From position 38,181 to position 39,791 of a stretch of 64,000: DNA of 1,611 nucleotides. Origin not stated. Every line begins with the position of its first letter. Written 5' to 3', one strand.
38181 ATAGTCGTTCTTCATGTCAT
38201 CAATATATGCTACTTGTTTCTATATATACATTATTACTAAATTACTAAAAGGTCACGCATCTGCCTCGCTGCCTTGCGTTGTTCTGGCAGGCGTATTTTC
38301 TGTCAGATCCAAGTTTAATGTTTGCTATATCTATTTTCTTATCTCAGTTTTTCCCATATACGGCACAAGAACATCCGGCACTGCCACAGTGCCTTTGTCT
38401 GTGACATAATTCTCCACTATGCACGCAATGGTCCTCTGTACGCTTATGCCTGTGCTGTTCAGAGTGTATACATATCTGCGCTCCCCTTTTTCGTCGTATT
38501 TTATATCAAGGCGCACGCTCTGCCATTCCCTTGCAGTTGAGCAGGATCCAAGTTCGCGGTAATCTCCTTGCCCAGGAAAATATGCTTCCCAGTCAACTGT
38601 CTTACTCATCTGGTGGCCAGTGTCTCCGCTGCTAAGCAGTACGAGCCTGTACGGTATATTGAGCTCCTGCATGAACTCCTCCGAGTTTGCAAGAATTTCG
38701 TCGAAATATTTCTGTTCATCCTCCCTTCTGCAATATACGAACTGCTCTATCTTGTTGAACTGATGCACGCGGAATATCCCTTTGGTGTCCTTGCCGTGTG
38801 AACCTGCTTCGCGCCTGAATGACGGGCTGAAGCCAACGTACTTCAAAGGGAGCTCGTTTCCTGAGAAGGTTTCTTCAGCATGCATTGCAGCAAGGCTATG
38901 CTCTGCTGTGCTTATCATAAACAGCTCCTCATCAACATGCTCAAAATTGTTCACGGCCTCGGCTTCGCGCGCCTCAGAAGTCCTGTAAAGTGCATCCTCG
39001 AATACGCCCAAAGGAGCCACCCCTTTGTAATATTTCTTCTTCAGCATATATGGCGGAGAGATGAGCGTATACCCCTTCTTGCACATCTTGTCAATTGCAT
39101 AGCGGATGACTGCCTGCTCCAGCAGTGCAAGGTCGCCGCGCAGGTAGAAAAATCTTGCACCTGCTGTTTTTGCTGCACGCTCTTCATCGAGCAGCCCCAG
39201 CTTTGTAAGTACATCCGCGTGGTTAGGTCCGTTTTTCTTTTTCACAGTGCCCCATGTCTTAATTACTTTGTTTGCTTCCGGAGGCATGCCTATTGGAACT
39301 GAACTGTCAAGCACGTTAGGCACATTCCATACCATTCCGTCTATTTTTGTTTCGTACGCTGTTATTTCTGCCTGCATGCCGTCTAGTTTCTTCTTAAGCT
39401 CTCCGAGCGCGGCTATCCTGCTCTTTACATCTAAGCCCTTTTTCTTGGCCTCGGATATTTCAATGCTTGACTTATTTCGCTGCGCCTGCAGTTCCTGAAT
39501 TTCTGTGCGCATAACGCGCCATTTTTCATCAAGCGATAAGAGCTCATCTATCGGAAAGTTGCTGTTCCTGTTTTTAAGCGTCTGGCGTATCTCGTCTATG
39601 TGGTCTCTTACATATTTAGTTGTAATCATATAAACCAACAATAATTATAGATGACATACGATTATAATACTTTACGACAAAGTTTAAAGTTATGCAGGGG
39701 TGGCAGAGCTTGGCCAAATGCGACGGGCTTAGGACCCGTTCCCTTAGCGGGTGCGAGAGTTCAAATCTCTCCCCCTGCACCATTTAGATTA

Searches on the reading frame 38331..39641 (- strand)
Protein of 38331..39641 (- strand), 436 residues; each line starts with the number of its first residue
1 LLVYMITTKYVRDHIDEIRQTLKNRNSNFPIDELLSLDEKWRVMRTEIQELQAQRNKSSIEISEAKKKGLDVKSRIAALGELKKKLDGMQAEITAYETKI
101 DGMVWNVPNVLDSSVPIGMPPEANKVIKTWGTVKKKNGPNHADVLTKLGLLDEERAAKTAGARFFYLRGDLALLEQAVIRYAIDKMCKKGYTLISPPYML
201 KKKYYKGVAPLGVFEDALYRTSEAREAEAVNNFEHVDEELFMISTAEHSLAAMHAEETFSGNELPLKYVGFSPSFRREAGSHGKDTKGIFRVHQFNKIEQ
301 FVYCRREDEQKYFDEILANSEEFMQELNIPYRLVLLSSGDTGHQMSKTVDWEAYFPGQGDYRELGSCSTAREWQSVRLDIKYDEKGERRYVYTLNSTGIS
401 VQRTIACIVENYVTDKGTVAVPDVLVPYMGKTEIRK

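Call 11: search_protein_families(library=pfam, proteins=[window:38331-39641:-], max_evalue=0.01)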
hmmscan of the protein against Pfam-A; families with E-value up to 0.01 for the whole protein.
window:38331-39641:- (436 aa): 2 families
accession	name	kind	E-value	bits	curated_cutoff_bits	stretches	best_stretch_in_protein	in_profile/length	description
PF00587.30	tRNA-synt_2b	-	8.9e-35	120.8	29.3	1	237-412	8-179/179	tRNA synthetase class II core domain (G, H, P, S and T)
PF02403.27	Seryl_tRNA_N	-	1.2e-23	83.8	28.2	1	5-110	1-107/108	Seryl-tRNA synthetase N-terminal domain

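Call 13: find_encoding_contigs(protein=window:38331-39641:-, flank=10000, max_places=10)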
Protein window:38331-39641:- (436 aa): no gene with exactly this product is on record in the collection.

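Call 14: find_encoding_contigs(protein=window:38331-39629:-, flank=10000, max_places=10)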
Protein window:38331-39629:- (432 aa): 13 contigs read that carry it; 9 places shown.
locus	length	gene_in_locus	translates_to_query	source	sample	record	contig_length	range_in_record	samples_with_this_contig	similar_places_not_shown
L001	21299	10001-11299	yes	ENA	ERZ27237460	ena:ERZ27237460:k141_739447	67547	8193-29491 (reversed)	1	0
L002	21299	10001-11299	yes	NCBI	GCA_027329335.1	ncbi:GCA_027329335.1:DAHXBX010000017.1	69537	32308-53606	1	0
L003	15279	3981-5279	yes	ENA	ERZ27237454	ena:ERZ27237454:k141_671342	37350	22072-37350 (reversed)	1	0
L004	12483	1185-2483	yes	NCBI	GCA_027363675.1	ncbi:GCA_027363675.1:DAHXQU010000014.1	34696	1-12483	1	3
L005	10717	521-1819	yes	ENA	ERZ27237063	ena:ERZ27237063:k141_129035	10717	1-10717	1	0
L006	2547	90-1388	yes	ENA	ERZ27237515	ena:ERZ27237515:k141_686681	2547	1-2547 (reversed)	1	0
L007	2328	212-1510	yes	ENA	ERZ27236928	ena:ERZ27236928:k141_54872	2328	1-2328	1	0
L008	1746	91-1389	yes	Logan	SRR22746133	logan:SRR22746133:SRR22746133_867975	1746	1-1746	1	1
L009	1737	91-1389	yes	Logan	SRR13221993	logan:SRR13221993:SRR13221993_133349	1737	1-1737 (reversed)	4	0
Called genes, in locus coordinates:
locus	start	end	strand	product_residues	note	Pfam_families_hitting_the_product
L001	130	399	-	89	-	PF14542:Acetyltransf_CG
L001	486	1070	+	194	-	PF01193:RNA_pol_L, PF01000:RNA_pol_A_bac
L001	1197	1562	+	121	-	PF00828:Ribosomal_L27A (faint)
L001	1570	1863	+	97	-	-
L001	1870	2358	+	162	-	PF00572:Ribosomal_L13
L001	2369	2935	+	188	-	PF00380:Ribosomal_S9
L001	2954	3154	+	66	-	PF01194:RNA_pol_N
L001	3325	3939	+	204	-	PF00318:Ribosomal_S2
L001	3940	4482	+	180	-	-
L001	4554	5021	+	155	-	PF00156:Pribosyltran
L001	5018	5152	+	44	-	-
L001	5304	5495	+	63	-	PF00313:CSD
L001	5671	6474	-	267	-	PF08843:AbiEii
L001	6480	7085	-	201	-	PF13338:AbiEi_4 (weak)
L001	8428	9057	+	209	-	-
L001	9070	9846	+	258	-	PF08843:AbiEii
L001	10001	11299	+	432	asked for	PF02403:Seryl_tRNA_N, PF00587:tRNA-synt_2b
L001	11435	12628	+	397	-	PF03463:eRF1_1, PF18854:baeRF_family10, PF03464:eRF1_2, PF18859:acVLRF1 (weak), PF03465:eRF1_3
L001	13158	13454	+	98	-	PF00808:CBFD_NFYB_HMF (weak)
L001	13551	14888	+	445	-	PF00999:Na_H_Exchanger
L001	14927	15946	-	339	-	PF00091:Tubulin, PF12327:FtsZ_C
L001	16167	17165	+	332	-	PF01259:SAICAR_synt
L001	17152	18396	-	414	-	PF01142:TruD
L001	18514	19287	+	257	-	-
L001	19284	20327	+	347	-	PF01073:3Beta_HSD, PF01370:Epimerase, PF02719:Polysacc_synt_2, PF04321:RmlD_sub_bind, PF05368:NmrA, PF13460:NAD_binding_10, PF16363:GDP_Man_Dehyd, PF07993:NAD_binding_4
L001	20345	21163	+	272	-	PF01884:PcrB, PF00478:IMPDH (faint), PF00977:His_biosynth (faint), PF03060:NMO (weak)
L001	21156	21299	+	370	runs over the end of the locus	PF05833:NFACT_N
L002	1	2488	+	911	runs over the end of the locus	PF13173:AAA_14 (faint), PF00493:MCM (faint), PF05496:RuvB_N (faint), PF05673:DUF815 (faint), PF00004:AAA, PF17862:AAA_lid_3 (weak), PF00004:AAA, PF17862:AAA_lid_3, +10 more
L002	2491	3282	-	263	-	-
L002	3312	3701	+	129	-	-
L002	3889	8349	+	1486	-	-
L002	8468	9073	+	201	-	-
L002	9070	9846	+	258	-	PF08843:AbiEii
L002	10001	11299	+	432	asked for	PF02403:Seryl_tRNA_N, PF00587:tRNA-synt_2b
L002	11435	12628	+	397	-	PF03463:eRF1_1, PF18854:baeRF_family10, PF03464:eRF1_2, PF18859:acVLRF1 (weak), PF03465:eRF1_3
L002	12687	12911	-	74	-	-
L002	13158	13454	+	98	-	PF00808:CBFD_NFYB_HMF (weak)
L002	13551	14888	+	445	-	PF00999:Na_H_Exchanger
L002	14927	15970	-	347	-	PF00091:Tubulin, PF12327:FtsZ_C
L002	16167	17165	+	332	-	PF01259:SAICAR_synt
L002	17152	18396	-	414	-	PF01142:TruD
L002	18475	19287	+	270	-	-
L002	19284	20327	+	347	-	PF01073:3Beta_HSD, PF01370:Epimerase, PF02719:Polysacc_synt_2, PF04321:RmlD_sub_bind, PF05368:NmrA, PF13460:NAD_binding_10, PF16363:GDP_Man_Dehyd, PF07993:NAD_binding_4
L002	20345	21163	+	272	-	PF01884:PcrB, PF00478:IMPDH (faint), PF00977:His_biosynth (faint), PF03060:NMO (weak)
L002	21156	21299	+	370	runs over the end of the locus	PF05833:NFACT_N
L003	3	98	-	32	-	?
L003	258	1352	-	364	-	-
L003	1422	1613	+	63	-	PF09853:DUF2080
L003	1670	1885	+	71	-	PF10049:DUF2283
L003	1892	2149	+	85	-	-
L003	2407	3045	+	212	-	PF13338:AbiEi_4 (faint)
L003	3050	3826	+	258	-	PF08843:AbiEii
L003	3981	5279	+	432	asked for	PF02403:Seryl_tRNA_N, PF00587:tRNA-synt_2b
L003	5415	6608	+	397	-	PF03463:eRF1_1, PF18854:baeRF_family10, PF03464:eRF1_2, PF18859:acVLRF1 (weak), PF03465:eRF1_3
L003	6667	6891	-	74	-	-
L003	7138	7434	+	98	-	PF00808:CBFD_NFYB_HMF (weak)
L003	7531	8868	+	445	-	PF00999:Na_H_Exchanger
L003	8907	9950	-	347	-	PF00091:Tubulin, PF12327:FtsZ_C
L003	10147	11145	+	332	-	PF01259:SAICAR_synt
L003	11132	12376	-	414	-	PF01142:TruD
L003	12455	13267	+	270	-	-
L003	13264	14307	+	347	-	PF01073:3Beta_HSD, PF01370:Epimerase, PF02719:Polysacc_synt_2, PF04321:RmlD_sub_bind, PF05368:NmrA, PF13460:NAD_binding_10, PF16363:GDP_Man_Dehyd, PF07993:NAD_binding_4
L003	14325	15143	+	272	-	PF01884:PcrB, PF00478:IMPDH (faint), PF00977:His_biosynth (faint), PF03060:NMO (weak)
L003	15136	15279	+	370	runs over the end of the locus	PF05833:NFACT_N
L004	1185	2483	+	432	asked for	PF02403:Seryl_tRNA_N, PF00587:tRNA-synt_2b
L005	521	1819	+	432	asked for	PF02403:Seryl_tRNA_N, PF00587:tRNA-synt_2b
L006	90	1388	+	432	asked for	PF02403:Seryl_tRNA_N, PF00587:tRNA-synt_2b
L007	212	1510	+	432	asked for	PF02403:Seryl_tRNA_N, PF00587:tRNA-synt_2b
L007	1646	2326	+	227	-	?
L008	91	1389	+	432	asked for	PF02403:Seryl_tRNA_N, PF00587:tRNA-synt_2b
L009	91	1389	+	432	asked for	PF02403:Seryl_tRNA_N, PF00587:tRNA-synt_2b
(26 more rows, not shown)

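Call 16: find_related_loci(query=window:38331-39629:-, collection=genome_contigs, flank=10000)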
Query window:38331-39629:- (432 aa) in genome_contigs; peptide patterns used: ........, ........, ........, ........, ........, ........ (x = any residue, [..] = any of these).
97 stretches matched a pattern; 23 encode a relative of the query (tblastn E <= 1e-3); 22 distinct loci.
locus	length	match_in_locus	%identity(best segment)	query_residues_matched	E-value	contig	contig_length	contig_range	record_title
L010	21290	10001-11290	69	1-430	0e+0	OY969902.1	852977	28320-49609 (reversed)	MAG: uncultured archaeon isolate MFD01476.bin.c.10 genome assembly, chromosome: 1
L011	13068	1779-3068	64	1-430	0e+0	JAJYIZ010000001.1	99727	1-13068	MAG: Candidatus Micrarchaeota archaeon isolate DBS2-1.bin138 NODE_355_length_99727_cov_1.872570, whole genome shotgun se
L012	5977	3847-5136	63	1-430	0e+0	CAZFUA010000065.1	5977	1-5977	MAG TPA_asm: Candidatus Micrarchaeota archaeon isolate SRP271791_co2_54 genome assembly, contig: NODE_3942_length_5977_c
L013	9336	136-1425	64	1-430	0e+0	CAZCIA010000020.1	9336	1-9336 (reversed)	MAG TPA_asm: Candidatus Micrarchaeota archaeon isolate SRP271791_co2_84 genome assembly, contig: NODE_1971_length_9336_c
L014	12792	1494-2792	60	1-432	0e+0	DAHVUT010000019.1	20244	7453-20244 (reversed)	MAG TPA_asm: Candidatus Micrarchaeota archaeon isolate clean711 k141_404082, whole genome shotgun sequence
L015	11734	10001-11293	60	1-430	0e+0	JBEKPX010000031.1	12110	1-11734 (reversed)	MAG: Candidatus Micrarchaeales archaeon isolate SPRUCE 474 SPRUCE_474_31, whole genome shotgun sequence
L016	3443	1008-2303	57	1-432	0e+0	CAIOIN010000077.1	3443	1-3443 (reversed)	uncultured Candidatus Micrarchaeota archaeon isolate C24_bin-1049 genome assembly, contig: bin-1049:077/135, whole genom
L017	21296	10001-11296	56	1-432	8e-177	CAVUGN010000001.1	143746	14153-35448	MAG: uncultured Candidatus Micrarchaeota archaeon isolate MFD02138.bin.1.89 genome assembly, contig: contig_101787, whol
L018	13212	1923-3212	58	1-430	1e-174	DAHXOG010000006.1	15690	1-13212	MAG TPA_asm: Candidatus Mancarchaeum sp. isolate clean1801 NODE_6_length_15690_cov_2.233503, whole genome shotgun sequen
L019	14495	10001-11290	57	1-430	3e-173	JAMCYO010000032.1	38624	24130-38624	MAG: Candidatus Marsarchaeota archaeon isolate FK_Sedi_B_Bin.345 NODE_2957_length_38624_cov_5.63143, whole genome shotgu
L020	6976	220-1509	56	1-431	9e-172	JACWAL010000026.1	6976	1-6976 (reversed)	MAG: Candidatus Micrarchaeota archaeon isolate A_MIC_10 k141_342187, whole genome shotgun sequence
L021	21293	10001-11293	77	1-430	0e+0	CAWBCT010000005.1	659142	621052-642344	MAG: uncultured archaeon isolate MFD04780.bin.2.2 genome assembly, contig: contig_20207, whole genome shotgun sequence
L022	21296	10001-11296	55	1-430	2e-166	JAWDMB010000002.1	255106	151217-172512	MAG: Candidatus Micrarchaeota archaeon isolate DS.bin.6 NODE_2_length_255106_cov_5.77523, whole genome shotgun sequence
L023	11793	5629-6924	55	1-430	5e-165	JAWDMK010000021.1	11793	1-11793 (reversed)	MAG: Candidatus Micrarchaeota archaeon isolate F8S.bin.15 NODE_495_length_11793_cov_2.72841, whole genome shotgun sequen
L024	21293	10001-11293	59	1-430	0e+0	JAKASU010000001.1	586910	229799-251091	MAG: Candidatus Micrarchaeota archaeon isolate YP1.bin77 NODE_7_length_586910_cov_38.658937, whole genome shotgun sequen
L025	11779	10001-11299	54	1-432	9e-163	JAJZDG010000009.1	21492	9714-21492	MAG: Candidatus Micrarchaeota archaeon isolate JA4.bin46 NODE_2114_length_21492_cov_2.003698, whole genome shotgun seque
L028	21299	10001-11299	54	1-430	1e-160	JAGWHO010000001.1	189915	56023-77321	MAG: Candidatus Micrarchaeota archaeon isolate REEA81 REEA81_1_length_189915_cov_8.280012, whole genome shotgun sequence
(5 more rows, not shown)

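Call 38: search_protein_families(library=pfam, proteins=[L028:8134-8904:-, L028:7853-8086:-, L028:7597-7848:-, L003:258-1352:-], max_evalue=1)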
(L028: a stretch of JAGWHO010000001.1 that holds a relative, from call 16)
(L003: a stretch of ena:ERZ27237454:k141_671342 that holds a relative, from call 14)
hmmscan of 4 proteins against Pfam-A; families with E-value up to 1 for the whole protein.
L028:8134-8904:- (256 aa): 1 family
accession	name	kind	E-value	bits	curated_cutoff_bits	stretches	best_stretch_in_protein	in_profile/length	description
PF00589.27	Phage_integrase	-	2.2e-10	41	27.1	1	45-231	7-171/172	Phage integrase family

L028:7853-8086:- (77 aa): 2 families
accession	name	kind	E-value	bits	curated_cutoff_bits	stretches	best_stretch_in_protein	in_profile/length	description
PF13949.11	ALIX_LYPXL_bnd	-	0.032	13.9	30.8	1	5-75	16-87/295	ALIX V-shaped domain binding to HIV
PF23578.1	DGKI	-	0.057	13.8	27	1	21-76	35-91/150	Diacylglycerol kinase iota-like domain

L028:7597-7848:- (83 aa): 1 family
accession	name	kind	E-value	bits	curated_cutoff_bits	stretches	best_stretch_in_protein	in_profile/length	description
PF05016.21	ParE_toxin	-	5.5e-07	30.5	23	1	21-82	24-85/89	ParE toxin of type II toxin-antitoxin system, parDE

L003:258-1352:- (364 aa): 1 family
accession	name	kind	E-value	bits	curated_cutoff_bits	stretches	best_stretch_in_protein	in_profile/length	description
PF05598.16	DUF772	-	0.2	12.1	23.1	1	73-138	1-71/74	Transposase domain (DUF772)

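Call 43: find_homologous_proteins(query=L025:8967-9734:-)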
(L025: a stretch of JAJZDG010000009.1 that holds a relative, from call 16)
Query L025:8967-9734:- (256 aa): 567 proteins with E <= 0.001 among 1070 candidates; the best 120 are listed.
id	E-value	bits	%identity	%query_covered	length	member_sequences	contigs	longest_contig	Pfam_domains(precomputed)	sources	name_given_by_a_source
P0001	1.5e-152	524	94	100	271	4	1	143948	PF00589.28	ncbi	-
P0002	4.3e-148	509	92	99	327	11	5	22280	PF00589.28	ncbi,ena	-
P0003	1.7e-147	507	92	100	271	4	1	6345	PF00589.28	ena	-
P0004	3.4e-147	506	92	99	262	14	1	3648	PF00589.28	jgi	jgi:integrase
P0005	4.4e-147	506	91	99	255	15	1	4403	PF00589.28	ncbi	-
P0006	5.1e-146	503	90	98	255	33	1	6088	PF00589.28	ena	-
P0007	9.9e-146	502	90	99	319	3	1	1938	PF00589.28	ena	-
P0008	1.6e-145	501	92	99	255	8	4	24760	PF00589.28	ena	-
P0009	1.6e-141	488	89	99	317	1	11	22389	PF00589.28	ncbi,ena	-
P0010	3.6e-141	487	87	99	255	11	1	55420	PF00589.28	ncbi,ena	-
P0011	5.3e-141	486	89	98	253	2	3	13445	PF00589.28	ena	-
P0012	1.6e-140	485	88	99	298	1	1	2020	PF00589.28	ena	-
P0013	2.9e-140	484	86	99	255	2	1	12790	PF00589.28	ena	-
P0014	3.1e-139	480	88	97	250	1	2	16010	PF00589.28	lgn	-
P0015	3.9e-139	480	87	99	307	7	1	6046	PF00589.28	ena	-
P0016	8.7e-139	479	86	99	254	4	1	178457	PF00589.28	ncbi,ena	-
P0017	2.4e-138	477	86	99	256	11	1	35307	PF00589.28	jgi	jgi:integrase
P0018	6.9e-138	476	84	100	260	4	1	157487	PF00589.28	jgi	jgi:integrase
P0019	9.8e-138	475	85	99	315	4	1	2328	PF00589.28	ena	-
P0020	1.5e-137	475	86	99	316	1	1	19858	PF00589.28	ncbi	-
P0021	6.8e-137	473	86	99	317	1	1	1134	PF00589.28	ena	-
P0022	6.8e-137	473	86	98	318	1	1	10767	PF00589.28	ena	-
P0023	5.6e-136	470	84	99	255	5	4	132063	PF00589.28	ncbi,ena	-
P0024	2.0e-134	465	84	99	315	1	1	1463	PF00589.28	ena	-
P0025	3.8e-132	457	84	98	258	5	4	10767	PF00589.28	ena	-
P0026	1.1e-130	452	80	100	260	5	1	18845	PF00589.28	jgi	jgi:integrase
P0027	1.4e-130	452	83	99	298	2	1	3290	PF00589.28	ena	-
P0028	2.3e-124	432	79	96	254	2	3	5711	PF00589.28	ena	-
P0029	2.3e-122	425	82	94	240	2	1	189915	PF00589.28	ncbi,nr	ncbi:MAG: site-specific integrase [Candidatus Micrarchaeota archaeon]|nr:site-specific integrase [Ca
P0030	2.9e-121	422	92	82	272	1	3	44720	PF00589.28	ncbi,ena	-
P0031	6.9e-121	420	74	99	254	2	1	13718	PF00589.28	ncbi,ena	-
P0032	5.9e-113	394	71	98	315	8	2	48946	PF00589.28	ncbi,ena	-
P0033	4.9e-112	391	72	98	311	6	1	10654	PF00589.28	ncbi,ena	-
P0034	4.4e-111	388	71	98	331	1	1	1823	PF00589.28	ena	-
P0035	4.7e-110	385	69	98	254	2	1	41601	PF00589.28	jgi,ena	jgi:integrase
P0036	5.0e-110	385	71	99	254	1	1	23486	PF00589.28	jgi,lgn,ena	-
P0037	6.6e-109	381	70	97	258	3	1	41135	PF00589.28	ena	-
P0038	2.3e-107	376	71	91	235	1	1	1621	PF00589.28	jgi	-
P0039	1.5e-106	373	71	93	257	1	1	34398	PF00589.28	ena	-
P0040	9.5e-104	364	66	99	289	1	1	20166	PF00589.28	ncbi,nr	ncbi:MAG: site-specific integrase [Candidatus Micrarchaeota archaeon]|nr:site-specific integrase [Ca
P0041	7.5e-101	355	89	73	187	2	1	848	PF00589.28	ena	-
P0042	4.7e-99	349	67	95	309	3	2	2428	PF00589.28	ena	-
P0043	5.0e-96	339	62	99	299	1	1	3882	PF00589.28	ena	-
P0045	2.7e-94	333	62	97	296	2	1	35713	PF00589.28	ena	-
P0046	1.1e-93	331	60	98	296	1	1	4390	PF00589.28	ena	-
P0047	9.6e-93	328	62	97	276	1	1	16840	PF00589.28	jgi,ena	-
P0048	1.4e-92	328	61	97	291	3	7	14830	PF00589.28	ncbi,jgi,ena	jgi:integrase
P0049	3.5e-92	326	62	98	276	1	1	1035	PF00589.28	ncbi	-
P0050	4.2e-92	326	59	97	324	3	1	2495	PF00589.28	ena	-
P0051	1.1e-90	322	60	98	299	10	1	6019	PF00589.28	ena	-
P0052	1.3e-90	321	59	98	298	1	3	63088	PF00589.28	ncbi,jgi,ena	jgi:integrase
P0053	3.6e-90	320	62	96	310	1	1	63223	PF00589.28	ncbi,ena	-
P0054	8.1e-90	319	90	64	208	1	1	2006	PF00589.28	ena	-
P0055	1.2e-89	318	58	96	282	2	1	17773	PF00589.28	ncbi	-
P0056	1.5e-89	318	63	94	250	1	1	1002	PF00589.28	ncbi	-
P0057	2.8e-89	317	58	98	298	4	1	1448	PF00589.28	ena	-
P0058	3.8e-89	316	57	98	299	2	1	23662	PF00589.28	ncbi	-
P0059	5.4e-89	316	60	96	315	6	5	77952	PF00589.28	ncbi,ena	-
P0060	9.1e-89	315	57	98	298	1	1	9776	PF00589.28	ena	-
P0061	9.2e-89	315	57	96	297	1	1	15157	PF00589.28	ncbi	-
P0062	1.6e-88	314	58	97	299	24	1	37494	PF00589.28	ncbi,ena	-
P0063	1.7e-88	314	57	98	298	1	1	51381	PF00589.28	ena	-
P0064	4.2e-88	313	58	97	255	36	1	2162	PF00589.28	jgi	jgi:integrase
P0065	4.2e-88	313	58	98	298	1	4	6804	PF00589.28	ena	-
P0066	6.2e-88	312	59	92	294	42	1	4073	PF00589.28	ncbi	-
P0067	1.1e-87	312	57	98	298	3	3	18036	PF00589.28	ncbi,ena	-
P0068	1.1e-87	312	58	96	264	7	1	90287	PF00589.28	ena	-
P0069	1.4e-87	311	59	95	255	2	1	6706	PF00589.28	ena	-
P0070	1.4e-87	311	59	95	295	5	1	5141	PF00589.28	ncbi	-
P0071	1.7e-87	311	58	98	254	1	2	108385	PF00589.28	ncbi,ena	-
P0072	3.6e-87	310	57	98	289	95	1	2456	PF00589.28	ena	-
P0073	3.9e-87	310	59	97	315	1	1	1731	PF00589.28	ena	-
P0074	5.1e-87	310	57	96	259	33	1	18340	PF00589.28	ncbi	-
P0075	5.1e-87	310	60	91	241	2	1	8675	PF00589.28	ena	-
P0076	7.3e-87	309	58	96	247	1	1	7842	PF00589.28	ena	-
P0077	7.5e-87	309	60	91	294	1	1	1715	PF00589.28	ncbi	-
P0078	7.7e-87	309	57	98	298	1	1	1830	PF00589.28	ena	-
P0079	1.7e-86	308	57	98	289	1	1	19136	PF00589.28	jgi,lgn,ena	-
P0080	2.7e-86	307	55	98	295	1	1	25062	PF00589.28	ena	-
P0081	2.8e-86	307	58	97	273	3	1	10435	PF00589.28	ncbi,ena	-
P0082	4.0e-86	307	57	98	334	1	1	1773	PF00589.28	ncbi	-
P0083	4.0e-86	307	57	96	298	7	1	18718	PF00589.28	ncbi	-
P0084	4.1e-86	307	58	96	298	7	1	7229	PF00589.28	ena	-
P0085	4.4e-86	306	56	99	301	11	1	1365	PF00589.28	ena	-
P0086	4.6e-86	306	57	97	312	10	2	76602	PF00589.28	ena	-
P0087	1.2e-85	305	57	96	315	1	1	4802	PF00589.28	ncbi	-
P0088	1.3e-85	305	57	97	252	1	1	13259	PF00589.28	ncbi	-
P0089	1.4e-85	305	56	97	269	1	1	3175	PF00589.28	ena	-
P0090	2.5e-85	304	56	97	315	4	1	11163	PF00589.28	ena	-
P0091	3.3e-85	304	57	98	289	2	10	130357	PF00589.28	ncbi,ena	-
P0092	3.7e-85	303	57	98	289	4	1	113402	PF00589.28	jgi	-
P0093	4.6e-85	303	57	92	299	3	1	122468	PF00589.28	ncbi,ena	-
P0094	5.6e-85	303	59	90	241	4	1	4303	PF00589.28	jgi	jgi:integrase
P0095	6.6e-85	303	57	97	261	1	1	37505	PF00589.28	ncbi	-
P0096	7.8e-85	302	55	98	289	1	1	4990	PF00589.28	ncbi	ncbi:MAG: site-specific integrase [Candidatus Micrarchaeaceae archaeon]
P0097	1.4e-84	302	59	91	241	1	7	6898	PF00589.28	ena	-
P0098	1.5e-84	301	57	98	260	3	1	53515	PF00589.28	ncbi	-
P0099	2.4e-84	301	57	99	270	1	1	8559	PF00589.28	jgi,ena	-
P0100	3.8e-84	300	56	98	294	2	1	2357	PF00589.28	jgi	jgi:integrase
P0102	7.4e-84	299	57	96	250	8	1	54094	PF00589.28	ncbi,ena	-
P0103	8.3e-84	299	54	98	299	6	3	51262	PF00589.28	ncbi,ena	-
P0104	9.3e-84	299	59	91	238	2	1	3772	PF00589.28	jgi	jgi:integrase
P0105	1.7e-83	298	56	96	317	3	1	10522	PF00589.28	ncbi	-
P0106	1.9e-83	298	56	96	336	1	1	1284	PF00589.28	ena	-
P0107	2.3e-83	298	57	98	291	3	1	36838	PF00589.28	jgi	jgi:integrase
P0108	5.3e-83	296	61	91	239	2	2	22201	PF00589.28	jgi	jgi:integrase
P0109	5.5e-83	296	56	98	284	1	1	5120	PF00589.28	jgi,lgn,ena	-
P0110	6.2e-83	296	56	97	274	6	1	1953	PF00589.28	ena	-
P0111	6.9e-83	296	58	91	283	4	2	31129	PF00589.28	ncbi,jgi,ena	jgi:integrase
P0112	9.0e-83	296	55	97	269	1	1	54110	PF00589.28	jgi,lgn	-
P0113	1.1e-82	295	55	98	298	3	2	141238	PF00589.28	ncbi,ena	-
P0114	1.1e-82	295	56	96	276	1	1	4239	PF00589.28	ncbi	-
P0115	1.2e-82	295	57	96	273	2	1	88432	PF00589.28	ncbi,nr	ncbi:MAG: site-specific integrase [Candidatus Micrarchaeota archaeon]|nr:site-specific integrase [Ca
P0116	2.3e-82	294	55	98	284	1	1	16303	PF00589.28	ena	-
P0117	2.3e-82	294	58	91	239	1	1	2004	PF00589.28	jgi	jgi:integrase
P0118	3.9e-82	294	55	96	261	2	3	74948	PF00589.28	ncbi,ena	-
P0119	4.4e-82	293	54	97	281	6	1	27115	PF00589.28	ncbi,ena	-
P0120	4.9e-82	293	56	98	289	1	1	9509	PF00589.28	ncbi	-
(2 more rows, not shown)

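Call 45: find_encoding_contigs(protein=P0027, flank=8000, max_places=4)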
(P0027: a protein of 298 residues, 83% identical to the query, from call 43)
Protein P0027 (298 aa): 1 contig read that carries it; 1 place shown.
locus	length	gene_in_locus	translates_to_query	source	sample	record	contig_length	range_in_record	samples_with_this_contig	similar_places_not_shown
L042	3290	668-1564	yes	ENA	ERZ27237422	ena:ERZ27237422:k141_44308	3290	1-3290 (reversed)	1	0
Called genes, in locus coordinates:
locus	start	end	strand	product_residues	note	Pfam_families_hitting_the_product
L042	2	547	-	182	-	?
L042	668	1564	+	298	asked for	PF00589:Phage_integrase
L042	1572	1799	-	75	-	PF07927:HicA_toxin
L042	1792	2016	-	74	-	PF15919:HicB_lk_antitox, PF21748:UPF0150 (weak)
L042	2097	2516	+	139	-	PF00293:NUDIX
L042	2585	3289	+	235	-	?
